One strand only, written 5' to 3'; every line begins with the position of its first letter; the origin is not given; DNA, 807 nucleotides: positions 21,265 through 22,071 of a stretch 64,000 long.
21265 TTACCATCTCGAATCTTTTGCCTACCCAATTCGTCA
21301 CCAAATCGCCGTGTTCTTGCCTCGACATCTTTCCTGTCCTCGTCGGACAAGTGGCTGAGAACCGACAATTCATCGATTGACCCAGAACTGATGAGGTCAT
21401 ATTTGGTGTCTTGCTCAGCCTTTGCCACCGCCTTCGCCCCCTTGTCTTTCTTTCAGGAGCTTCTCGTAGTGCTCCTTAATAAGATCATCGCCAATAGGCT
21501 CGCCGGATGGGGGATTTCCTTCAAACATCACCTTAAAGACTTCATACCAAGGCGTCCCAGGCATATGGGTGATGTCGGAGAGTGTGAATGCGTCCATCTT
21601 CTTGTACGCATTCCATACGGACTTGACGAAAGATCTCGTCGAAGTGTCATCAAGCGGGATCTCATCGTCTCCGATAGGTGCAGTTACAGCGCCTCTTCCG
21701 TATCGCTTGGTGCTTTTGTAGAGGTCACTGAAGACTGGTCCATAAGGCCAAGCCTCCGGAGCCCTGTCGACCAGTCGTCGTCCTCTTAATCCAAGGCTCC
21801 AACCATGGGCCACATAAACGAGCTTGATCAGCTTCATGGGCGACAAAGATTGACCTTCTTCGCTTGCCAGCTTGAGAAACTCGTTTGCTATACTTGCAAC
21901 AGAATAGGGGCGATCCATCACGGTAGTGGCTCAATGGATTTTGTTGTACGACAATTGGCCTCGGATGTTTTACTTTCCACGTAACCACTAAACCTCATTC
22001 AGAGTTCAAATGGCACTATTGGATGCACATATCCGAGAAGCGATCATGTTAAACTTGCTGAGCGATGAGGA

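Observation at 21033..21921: Panacea-domain antitoxin-like gene overlapping a small two-TM membrane protein: candidate PanA/PanT-type toxin-antitoxin pair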

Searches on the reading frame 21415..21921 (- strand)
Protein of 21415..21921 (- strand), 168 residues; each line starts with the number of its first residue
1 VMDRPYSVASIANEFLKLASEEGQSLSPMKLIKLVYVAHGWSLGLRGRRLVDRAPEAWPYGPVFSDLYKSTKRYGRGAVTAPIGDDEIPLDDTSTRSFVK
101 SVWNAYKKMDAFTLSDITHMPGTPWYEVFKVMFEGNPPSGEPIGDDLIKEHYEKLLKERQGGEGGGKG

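Call 3: search_protein_families(library=pfam, proteins=[window:21415-21921:-], max_evalue=0.1)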
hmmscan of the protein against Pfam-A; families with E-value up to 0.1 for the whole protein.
window:21415-21921:- (168 aa): 1 family
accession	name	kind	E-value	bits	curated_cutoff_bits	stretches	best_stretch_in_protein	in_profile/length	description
PF13274.11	SocA_Panacea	-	1.4e-14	55.4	25.7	1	31-126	1-113/113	Antitoxin SocA-like, Panacea domain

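Call 6: search_protein_families(library=ncbifam, proteins=[window:21415-21921:-], max_evalue=0.1)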
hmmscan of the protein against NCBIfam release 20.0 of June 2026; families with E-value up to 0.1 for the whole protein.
window:21415-21921:- (168 aa): 1 family
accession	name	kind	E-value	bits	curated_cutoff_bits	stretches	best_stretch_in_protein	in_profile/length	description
NF047745.1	SocA_antitoxin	equivalog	8e-25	87.5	190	1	9-154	4-157/176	type VI toxin-antitoxin system SocA family antitoxin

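Call 7: search_protein_families(library=padloc, proteins=[window:21415-21921:-], max_evalue=0.1)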
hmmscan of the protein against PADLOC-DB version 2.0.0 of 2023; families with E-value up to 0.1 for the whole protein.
window:21415-21921:- (168 aa): 0 families

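Call 10: find_homologous_proteins(query=window:21415-21921:-)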
Query window:21415-21921:- (168 aa): 107 proteins with E <= 0.001 among 134 candidates.
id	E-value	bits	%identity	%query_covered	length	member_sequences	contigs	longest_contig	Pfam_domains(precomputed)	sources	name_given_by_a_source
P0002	1.7e-109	381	100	99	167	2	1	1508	PF13274.12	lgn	-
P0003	4.3e-38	149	48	90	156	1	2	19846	PF13274.12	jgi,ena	jgi:uncharacterized phage-associated protein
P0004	6.2e-36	142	50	92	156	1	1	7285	PF13274.12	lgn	-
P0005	6.7e-35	138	42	93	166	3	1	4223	PF13274.12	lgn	-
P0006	1.4e-33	134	47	91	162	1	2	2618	PF13274.12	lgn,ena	-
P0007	1.6e-32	131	45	92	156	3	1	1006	PF13274.12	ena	-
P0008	4.0e-32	129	47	88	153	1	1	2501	PF13274.12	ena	-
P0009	5.0e-32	129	44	90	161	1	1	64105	PF13274.12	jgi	jgi:uncharacterized phage-associated protein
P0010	5.4e-32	129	47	86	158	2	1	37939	PF13274.12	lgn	-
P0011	1.2e-31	128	48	87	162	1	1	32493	PF13274.12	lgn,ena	-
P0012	1.4e-31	128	45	90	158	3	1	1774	PF13274.12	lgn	-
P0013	1.5e-31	127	43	90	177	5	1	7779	PF13274.12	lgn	-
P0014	3.8e-31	126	44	88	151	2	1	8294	PF13274.12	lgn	-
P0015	8.6e-31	125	44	91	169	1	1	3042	PF13274.12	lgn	-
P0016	1.7e-30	124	43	89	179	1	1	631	PF13274.12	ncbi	-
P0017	7.5e-30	122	43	87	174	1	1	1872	PF13274.12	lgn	-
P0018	1.6e-29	121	40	90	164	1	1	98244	PF13274.12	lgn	-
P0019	1.6e-29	121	41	93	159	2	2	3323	PF13274.12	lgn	-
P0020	1.8e-29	121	42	89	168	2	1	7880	PF13274.12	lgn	-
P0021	3.2e-29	120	40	91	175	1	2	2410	PF13274.12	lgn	-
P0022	4.6e-29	119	42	88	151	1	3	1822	PF13274.12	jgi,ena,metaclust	metaclust:\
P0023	4.6e-29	119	42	90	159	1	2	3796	PF13274.12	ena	-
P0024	1.5e-28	118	45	87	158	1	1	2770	PF13274.12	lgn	-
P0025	4.2e-28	116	42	90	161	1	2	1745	PF13274.12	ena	-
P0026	5.5e-28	116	43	86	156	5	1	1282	PF13274.12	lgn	-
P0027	1.1e-27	115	43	93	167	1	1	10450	PF13274.12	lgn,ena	-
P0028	1.1e-27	115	38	89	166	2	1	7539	PF13274.12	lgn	-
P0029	1.2e-27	115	41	92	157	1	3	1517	PF13274.12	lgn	-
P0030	1.6e-27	114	41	89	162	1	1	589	PF13274.12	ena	-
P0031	2.5e-27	114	42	86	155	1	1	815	PF13274.12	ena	-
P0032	4.1e-27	113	41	85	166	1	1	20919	PF13274.12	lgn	-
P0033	4.2e-27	113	41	90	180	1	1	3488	PF13274.12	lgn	-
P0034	4.7e-27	113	41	93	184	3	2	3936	PF13274.12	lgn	-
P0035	5.5e-27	113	40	89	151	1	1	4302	PF13274.12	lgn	-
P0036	7.4e-27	112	40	93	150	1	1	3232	PF13274.12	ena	-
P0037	7.5e-27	112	39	94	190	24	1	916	PF13274.12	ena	-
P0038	7.7e-27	112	40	95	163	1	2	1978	PF13274.12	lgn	-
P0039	9.8e-27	112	42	92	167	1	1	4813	PF13274.12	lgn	-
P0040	1.0e-26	112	38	93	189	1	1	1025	PF13274.12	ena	-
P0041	2.6e-26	110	42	93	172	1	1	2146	PF13274.12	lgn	-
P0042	4.3e-26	110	39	89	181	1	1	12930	PF13274.12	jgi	-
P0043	5.4e-26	109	44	89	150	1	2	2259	PF13274.12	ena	-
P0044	8.7e-26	109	39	96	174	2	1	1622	PF13274.12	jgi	jgi:uncharacterized phage-associated protein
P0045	9.4e-26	109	40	99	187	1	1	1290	PF13274.12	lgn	-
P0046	1.2e-25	108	38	90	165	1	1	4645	PF13274.12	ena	-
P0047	2.2e-25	107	40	95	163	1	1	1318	PF13274.12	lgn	-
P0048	2.2e-25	107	38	96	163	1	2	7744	PF13274.12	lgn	-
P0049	2.4e-25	107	39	90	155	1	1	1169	PF13274.12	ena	-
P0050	2.4e-25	107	37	92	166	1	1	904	PF13274.12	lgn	-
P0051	2.5e-25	107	43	91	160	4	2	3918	PF13274.12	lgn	-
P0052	2.6e-25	107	42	85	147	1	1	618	PF13274.12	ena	-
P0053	3.4e-25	107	33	88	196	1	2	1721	PF13274.12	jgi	jgi:uncharacterized phage-associated protein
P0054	4.1e-25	106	40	91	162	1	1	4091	PF13274.12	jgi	jgi:uncharacterized phage-associated protein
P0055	6.5e-25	106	40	91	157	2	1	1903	PF13274.12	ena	-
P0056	8.2e-25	105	41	91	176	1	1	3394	PF13274.12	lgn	-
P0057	8.4e-25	105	42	88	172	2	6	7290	PF13274.12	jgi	jgi:uncharacterized phage-associated protein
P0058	1.5e-24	105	40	93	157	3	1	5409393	PF13274.12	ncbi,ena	-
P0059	2.5e-24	104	35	90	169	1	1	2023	PF13274.12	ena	-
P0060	3.9e-24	103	43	87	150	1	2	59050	PF13274.12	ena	-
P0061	5.5e-24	103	42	87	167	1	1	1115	PF13274.12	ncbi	-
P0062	5.6e-24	103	40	86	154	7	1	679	PF13274.12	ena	-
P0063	9.5e-24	102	36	89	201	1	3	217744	PF13274.12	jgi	jgi:uncharacterized phage-associated protein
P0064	1.1e-23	102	41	93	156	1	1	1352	PF13274.12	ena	-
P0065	1.7e-23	101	35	92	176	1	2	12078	PF13274.12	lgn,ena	-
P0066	1.7e-23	101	40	96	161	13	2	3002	PF13274.12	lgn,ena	-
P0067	2.1e-23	101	38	93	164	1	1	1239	PF13274.12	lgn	-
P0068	2.9e-23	100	39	91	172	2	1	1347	PF13274.12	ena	-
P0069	3.2e-23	100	36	99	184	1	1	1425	PF13274.12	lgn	-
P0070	3.6e-23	100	40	90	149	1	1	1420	PF13274.12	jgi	-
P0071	3.8e-23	100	39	89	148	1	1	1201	PF13274.12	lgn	-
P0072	5.0e-23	100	36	98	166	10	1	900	PF13274.12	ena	-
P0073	1.1e-22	99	41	88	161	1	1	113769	PF13274.12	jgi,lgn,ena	jgi:uncharacterized phage-associated protein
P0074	1.2e-22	98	37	89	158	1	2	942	PF13274.12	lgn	-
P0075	1.7e-22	98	38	90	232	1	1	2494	PF13274.12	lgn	-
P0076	2.6e-22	97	37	91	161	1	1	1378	PF13274.12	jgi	jgi:uncharacterized phage-associated protein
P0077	2.9e-22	97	36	91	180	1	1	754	PF13274.12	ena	-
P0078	4.5e-22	97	38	93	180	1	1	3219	PF13274.12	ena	-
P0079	8.7e-22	96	41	90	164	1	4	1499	PF13274.12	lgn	-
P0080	1.6e-21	95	36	89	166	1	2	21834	PF13274.12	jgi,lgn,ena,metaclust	metaclust:\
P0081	2.1e-21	94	38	90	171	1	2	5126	PF13274.12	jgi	jgi:uncharacterized phage-associated protein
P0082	3.7e-21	94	40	92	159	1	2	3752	PF13274.12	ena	-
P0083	4.4e-21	93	37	90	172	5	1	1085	PF13274.12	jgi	jgi:uncharacterized phage-associated protein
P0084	5.6e-21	93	36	89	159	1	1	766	PF13274.12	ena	-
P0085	1.3e-20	92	33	95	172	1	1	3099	PF13274.12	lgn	-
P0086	2.0e-20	91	37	92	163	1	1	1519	PF13274.12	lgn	-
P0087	2.3e-20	91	35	89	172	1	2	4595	PF13274.12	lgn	-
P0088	2.9e-20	91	34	93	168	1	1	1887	PF13274.12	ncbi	-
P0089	3.9e-20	90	36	89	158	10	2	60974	PF13274.12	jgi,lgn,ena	-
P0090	1.4e-19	88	35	89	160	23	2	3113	PF13274.12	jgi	jgi:uncharacterized phage-associated protein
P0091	2.5e-19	88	35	89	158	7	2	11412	PF13274.12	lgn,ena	-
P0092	3.0e-19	87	40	89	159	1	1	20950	PF13274.12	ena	-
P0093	4.8e-19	87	38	91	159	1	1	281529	PF13274.12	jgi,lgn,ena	-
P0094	1.3e-18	85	36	89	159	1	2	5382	PF13274.12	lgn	-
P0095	1.5e-18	85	38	90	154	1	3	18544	PF13274.12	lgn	-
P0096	1.5e-18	85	38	80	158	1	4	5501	PF13274.12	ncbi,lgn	-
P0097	2.8e-18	84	35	95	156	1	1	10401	PF13274.12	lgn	-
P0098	3.7e-18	84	38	92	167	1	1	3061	PF13274.12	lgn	-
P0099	4.1e-18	84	39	80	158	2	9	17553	PF13274.12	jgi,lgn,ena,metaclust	metaclust:\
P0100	5.3e-18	83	35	94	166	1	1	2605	PF13274.12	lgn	-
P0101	5.9e-18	83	37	90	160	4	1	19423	PF13274.12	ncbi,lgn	-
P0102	6.8e-18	83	35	89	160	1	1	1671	PF13274.12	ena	-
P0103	1.8e-16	78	36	80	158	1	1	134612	PF13274.12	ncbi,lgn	-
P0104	4.0e-14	71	34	80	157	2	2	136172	PF13274.12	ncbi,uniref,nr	ncbi:Panacea domain-containing protein [Pseudomonas coronafaciens]|uniref:Panacea domain-containing 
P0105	4.4e-14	71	33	89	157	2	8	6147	PF13274.12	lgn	-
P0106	7.7e-14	70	34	80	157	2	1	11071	PF13274.12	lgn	-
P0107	2.1e-13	68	33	80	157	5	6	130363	PF13274.12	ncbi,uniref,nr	ncbi:Panacea domain-containing protein [Pseudomonas gingeri]|uniref:DUF4065 domain-containing protei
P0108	1.4e-9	56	34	85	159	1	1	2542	PF13274.12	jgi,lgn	jgi:uncharacterized phage-associated protein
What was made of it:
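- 21415..21921 (-): panA: standalone Panacea-domain antitoxin, 168 aa (167 aa if translation starts at the ATG at 21918); no N-terminal HTH, PAD1 or ZBD domain. 107 homologue clusters, all carrying PF13274 (call 10).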

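Call 13: find_encoding_contigs(protein=P0003, flank=3000, max_places=2)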
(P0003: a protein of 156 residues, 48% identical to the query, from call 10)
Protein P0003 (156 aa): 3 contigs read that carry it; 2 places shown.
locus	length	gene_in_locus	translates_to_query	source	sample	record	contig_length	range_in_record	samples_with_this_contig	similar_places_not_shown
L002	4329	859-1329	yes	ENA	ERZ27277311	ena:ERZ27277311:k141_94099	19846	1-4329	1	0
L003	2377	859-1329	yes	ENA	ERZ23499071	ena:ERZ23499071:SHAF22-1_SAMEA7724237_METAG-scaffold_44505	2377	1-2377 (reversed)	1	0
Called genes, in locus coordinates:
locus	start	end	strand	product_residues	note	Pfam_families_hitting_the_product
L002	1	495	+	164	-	?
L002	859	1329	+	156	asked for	PF13274:SocA_Panacea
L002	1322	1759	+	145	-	-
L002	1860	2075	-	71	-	PF05901:Excalibur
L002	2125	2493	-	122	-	-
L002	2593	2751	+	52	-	-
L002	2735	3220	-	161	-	PF13650:Asp_protease_2, PF13975:gag-asp_proteas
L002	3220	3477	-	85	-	-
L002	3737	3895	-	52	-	-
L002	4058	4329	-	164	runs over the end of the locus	-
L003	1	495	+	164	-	?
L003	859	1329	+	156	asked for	PF13274:SocA_Panacea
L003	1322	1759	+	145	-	-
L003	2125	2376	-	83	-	?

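Call 14: find_encoding_contigs(protein=P0004, flank=3000, max_places=2)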
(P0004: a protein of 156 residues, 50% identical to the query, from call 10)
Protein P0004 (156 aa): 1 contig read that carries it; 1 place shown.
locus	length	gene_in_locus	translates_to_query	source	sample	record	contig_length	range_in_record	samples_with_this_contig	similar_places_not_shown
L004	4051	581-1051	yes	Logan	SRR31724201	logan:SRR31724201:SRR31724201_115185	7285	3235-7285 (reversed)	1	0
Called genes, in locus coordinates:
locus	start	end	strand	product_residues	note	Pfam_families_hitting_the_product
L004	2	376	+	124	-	?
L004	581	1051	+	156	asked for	PF13274:SocA_Panacea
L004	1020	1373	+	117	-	-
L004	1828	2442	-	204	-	-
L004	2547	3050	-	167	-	-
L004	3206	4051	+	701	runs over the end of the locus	PF20155:TMP_3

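Call 15: find_encoding_contigs(protein=P0010, flank=3000, max_places=2)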
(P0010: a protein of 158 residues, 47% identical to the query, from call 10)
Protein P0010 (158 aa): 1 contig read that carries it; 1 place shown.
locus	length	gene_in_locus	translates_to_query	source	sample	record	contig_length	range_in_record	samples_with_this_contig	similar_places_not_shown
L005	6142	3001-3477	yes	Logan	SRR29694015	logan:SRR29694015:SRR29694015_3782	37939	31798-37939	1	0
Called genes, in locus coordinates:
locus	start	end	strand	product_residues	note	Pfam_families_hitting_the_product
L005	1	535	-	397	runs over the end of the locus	PF04607:RelA_SpoT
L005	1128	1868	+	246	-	-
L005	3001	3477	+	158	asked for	PF13274:SocA_Panacea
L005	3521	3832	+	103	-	-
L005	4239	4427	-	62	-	-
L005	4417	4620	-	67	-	-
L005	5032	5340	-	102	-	PF06769:YoeB_toxin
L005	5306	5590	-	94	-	PF02604:PhdYeFM_antitox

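Call 24: find_related_loci(query=A1, collection=genome_contigs, flank=4000)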
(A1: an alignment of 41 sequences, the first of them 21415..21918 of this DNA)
Query A1 (167 aa) in genome_contigs; peptide patterns used: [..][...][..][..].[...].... (x = any residue, [..] = any of these).
575 stretches matched a pattern; 526 encode a relative of the query (tblastn E <= 1e-3); the best 80 are kept; 80 distinct loci.
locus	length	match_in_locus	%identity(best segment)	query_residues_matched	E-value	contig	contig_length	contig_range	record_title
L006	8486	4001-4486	44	5-158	8e-41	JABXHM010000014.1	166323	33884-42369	MAG: Alteromonadaceae bacterium isolate HF-Dia07 c_000000018765, whole genome shotgun sequence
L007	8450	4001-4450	44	4-158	1e-39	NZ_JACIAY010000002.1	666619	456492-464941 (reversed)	Sphingomonas sp. BK580 Ga0365309_02, whole genome shotgun sequence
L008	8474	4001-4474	41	5-159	7e-39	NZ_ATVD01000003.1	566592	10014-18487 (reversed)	Arenimonas oryziterrae DSM 21050 = YC6267 strain DSM 21050 G467DRAFT_scaffold00003.3_C, whole genome shotgun sequence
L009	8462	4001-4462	44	10-158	1e-38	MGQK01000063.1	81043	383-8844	MAG: Deltaproteobacteria bacterium RBG_13_61_14 RBG_13_scaffold_294, whole genome shotgun sequence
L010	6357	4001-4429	44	10-158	7e-38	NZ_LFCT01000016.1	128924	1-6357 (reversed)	Sphingobium estronivorans strain AXB contig16, whole genome shotgun sequence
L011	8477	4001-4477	44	5-159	4e-38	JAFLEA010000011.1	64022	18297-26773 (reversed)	MAG: Lysobacterales bacterium isolate UWPOB_PSEUDO1 gnl_X_IFEAHGIA_11, whole genome shotgun sequence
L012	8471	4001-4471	43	1-152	3e-37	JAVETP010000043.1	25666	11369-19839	MAG: Pseudomonas sp. isolate BF1_99 scaffold_3057_c1_biofilm_2017, whole genome shotgun sequence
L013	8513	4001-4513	39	4-167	8e-36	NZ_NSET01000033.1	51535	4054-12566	Xanthomonas maliensis strain LMG 27592 LMG27592_contig_33, whole genome shotgun sequence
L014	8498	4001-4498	40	2-162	7e-35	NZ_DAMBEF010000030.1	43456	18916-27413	MAG: Stenotrophomonas sp. isolate CTOTU48804 NODE_84_length_43456_cov_11.919956, whole genome shotgun sequence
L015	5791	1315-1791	39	5-164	6e-35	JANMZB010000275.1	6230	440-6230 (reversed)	MAG: Sphingobacteriaceae bacterium isolate OTE_8_concoct_86_sub OTE_8_k141_409077, whole genome shotgun sequence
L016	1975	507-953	46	9-157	2e-35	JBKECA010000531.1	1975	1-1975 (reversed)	MAG: Planctomycetaceae bacterium isolate VLC_058 k121_19598833, whole genome shotgun sequence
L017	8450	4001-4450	43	5-151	5e-35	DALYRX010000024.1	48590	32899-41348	MAG TPA_asm: Stenotrophomonas sp. isolate CTOTU47363 NODE_52_length_48590_cov_11.407149, whole genome shotgun sequence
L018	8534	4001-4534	39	1-163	3e-35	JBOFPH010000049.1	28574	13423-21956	MAG: Fimbriiglobus sp. isolate WFFMC_MAG_241 k139_1450120_flag=0_multi=10.9859_len=28574, whole genome shotgun sequence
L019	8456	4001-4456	42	9-160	7e-35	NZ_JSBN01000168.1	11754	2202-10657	Sphingomonas sp. Ant H11 contig_168, whole genome shotgun sequence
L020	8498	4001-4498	40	2-162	9e-35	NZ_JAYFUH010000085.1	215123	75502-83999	Stenotrophomonas capsici strain MH1 jcf7180000287734, whole genome shotgun sequence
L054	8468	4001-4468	45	5-154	6e-32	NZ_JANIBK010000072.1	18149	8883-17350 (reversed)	Methylomonas rivi strain WSC-6 WSC6.00072, whole genome shotgun sequence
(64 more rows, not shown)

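Call 25: search_solved_structures(query=A1, max_evalue=0.01)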
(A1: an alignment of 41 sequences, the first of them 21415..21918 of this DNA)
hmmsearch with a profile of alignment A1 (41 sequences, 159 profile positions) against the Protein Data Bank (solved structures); distinct sequences matched with E-value up to 0.01: 0.
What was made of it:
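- Tried and rejected: A PDB sequence-profile search with PanA found nothing (call 25).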

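Call 36: find_encoding_contigs(protein=P0107, flank=2500, max_places=3)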
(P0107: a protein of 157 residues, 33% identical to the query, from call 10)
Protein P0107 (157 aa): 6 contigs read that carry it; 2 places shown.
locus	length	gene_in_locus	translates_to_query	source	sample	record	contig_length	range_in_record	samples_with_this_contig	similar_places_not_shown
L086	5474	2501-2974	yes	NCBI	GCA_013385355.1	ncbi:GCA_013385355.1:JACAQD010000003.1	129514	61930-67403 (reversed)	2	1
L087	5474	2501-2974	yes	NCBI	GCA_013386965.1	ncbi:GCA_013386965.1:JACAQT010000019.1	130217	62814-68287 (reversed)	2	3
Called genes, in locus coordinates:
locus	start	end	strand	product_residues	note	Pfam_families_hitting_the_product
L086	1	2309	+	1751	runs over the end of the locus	PF20178:ToxA_N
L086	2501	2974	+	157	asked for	PF13274:SocA_Panacea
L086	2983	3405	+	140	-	-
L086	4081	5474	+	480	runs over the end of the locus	PF00171:Aldedh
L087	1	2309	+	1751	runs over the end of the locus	PF20178:ToxA_N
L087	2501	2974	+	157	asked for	PF13274:SocA_Panacea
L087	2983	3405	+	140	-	-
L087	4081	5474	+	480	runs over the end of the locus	PF00171:Aldedh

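Call 37: search_dna_similar(query=window:21415-21921:-, collection=plasmids, mode=protein, max_rows=25)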
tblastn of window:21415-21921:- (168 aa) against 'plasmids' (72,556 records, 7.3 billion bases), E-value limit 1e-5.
Records with a match: 50; places in all: 52; records where one place covers at least 80% of the query: 9.
Best place of each record, by identity: <60% 50.
By first word of the organism name: Bacillus 25; Paenibacillus 3; Rhizobium 2; Pseudomonas 2; Neisseria 2; Microvirga 2; Salinibacter 1; Shewanella 1; Erythrobacter 1; Escherichia 1; and 10 more.
By predicted mobility (MOB-suite, as given by PLSDB): non-mobilizable 36; conjugative 10; mobilizable 4.
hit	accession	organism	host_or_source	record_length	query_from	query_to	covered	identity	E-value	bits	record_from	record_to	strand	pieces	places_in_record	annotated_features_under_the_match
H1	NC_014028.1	Salinibacter ruber M8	-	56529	1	152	90%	37.1%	2e-24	105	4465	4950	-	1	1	type II toxin-antitoxin system antitoxin SocA domain-containing ...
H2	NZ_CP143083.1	Shewanella khirikhana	shrimp,mixed culture,intestine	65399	2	152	90%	34.0%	3e-15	79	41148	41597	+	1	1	type II toxin-antitoxin system antitoxin SocA domain-containing ...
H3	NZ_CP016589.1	Bacillus thuringiensis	Mono isolate,Ginseng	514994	1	152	90%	31.6%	2e-8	59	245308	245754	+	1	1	type II toxin-antitoxin system antitoxin SocA domain-containing ...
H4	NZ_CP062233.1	Rhizobium sp. TH2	Sainfoin,pure bacterial culture,Nodule ...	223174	26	152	76%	34.8%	3e-7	56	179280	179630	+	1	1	type II toxin-antitoxin system antitoxin SocA domain-containing ...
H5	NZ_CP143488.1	Pseudomonas silesiensis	single cell,landfill for plastics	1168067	26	152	76%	34.8%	1e-15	80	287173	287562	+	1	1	record has no annotation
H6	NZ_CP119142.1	Neisseria gonorrhoeae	Homo sapiens,whole organism,synovial ...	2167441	11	152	85%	29.9%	2e-6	54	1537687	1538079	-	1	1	none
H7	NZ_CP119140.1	Neisseria gonorrhoeae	Homo sapiens,whole organism,blood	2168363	11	152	85%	29.9%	2e-6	54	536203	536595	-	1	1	none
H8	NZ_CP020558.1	Paenibacillus larvae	Apis mellifera,single cell microbial ...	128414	7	152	87%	28.8%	3e-12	71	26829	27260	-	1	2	type II toxin-antitoxin system antitoxin SocA domain-containing ... | hypothetical protein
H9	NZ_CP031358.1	Erythrobacter aureus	marine sediment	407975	6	125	71%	34.9%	2e-11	68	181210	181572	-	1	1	type II toxin-antitoxin system antitoxin SocA domain-containing ...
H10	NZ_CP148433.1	Escherichia coli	Chicken,single cell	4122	7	125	71%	35.0%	6e-13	72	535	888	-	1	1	type II toxin-antitoxin system antitoxin SocA domain-containing ...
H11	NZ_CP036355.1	Bacillus sp. SYJ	Pelodiscus sinensis,tissue sample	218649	24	125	61%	39.8%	1e-12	72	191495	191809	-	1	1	type II toxin-antitoxin system antitoxin SocA domain-containing ...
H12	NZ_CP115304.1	Bacillus tropicus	Tryonyx sinensis (Chinese soft-shell ...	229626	24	125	61%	39.8%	1e-12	72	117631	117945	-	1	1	type II toxin-antitoxin system antitoxin SocA domain-containing ...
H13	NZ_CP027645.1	Ligilactobacillus salivarius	hen,single cell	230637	13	152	83%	29.0%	3e-6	53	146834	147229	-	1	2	type II toxin-antitoxin system antitoxin SocA domain-containing ...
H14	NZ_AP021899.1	Akkermansia muciniphila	Homo sapiens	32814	4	125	73%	32.8%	5e-15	79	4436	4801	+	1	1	type II toxin-antitoxin system antitoxin SocA domain-containing ...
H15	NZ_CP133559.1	Bacillus wiedmannii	Thaumetopoea processionea,liquid culture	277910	24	125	61%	38.9%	4e-13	73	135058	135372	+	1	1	type II toxin-antitoxin system antitoxin SocA domain-containing ...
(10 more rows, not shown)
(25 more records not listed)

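Call 38: get_annotated_region(hit=H10, flank=1500)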
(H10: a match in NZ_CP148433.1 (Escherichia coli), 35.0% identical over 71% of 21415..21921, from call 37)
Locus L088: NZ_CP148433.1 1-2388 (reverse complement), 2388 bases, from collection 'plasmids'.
description: Escherichia coli strain Z1323CEC0013 plasmid pZ1323CEC0013_1-7, complete sequence
organism: Escherichia coli (NCBI taxid 562)
taxonomy: Bacteria; Pseudomonadota; Gammaproteobacteria; Enterobacterales; Enterobacteriaceae; Escherichia; Escherichia coli
host: -; source: Chicken,single cell; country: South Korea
typing (MOB-suite, as given by PLSDB): non-mobilizable
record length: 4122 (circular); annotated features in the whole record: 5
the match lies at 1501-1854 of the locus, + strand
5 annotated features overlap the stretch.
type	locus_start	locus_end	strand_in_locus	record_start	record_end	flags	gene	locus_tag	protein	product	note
CDS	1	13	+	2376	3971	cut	-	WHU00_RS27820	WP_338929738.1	transglycosylase SLT domain-containing protein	-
CDS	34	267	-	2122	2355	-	-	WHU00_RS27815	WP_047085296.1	hypothetical protein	-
CDS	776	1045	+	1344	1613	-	-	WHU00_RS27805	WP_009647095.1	phage tail fiber C-terminal domain-containing protein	-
CDS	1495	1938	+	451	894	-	-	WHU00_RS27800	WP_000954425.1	type II toxin-antitoxin system antitoxin SocA domain-containing protein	-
CDS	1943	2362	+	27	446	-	-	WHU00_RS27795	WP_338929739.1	hypothetical protein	-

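Call 70: predict_structure(alignment_id=A1)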
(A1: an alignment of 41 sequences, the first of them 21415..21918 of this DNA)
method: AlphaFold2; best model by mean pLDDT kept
length: 167 residues; sequences in the alignment: 41
mean_pLDDT: 92.9   pTM: 0.89
mean pLDDT of the five models: 92.9, 92.6, 92.4, 92.1, 91.6
residues with pLDDT >= 90: 140; 70-90: 16; 50-70: 10; < 50: 1
segments of 3 or more residues with pLDDT < 50: none
pLDDT, mean of each block of 10 residues (from residue 1): 90 98 98 98 97 95 97 97 86 97 98 96 93 73 98 96 62
secondary structure, 60 per line:
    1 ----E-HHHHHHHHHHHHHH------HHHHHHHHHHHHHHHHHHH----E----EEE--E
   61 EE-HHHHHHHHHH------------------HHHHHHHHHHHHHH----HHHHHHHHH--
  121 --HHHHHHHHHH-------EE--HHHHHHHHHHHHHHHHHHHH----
elements in order: H7-20 H27-45 E55-57 E60-62 H64-73 H92-105 H110-118 H123-132 H144-163
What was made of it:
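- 21415..21921 (-): AF2 model pLDDT 92.9, pTM 0.89 (call 70).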
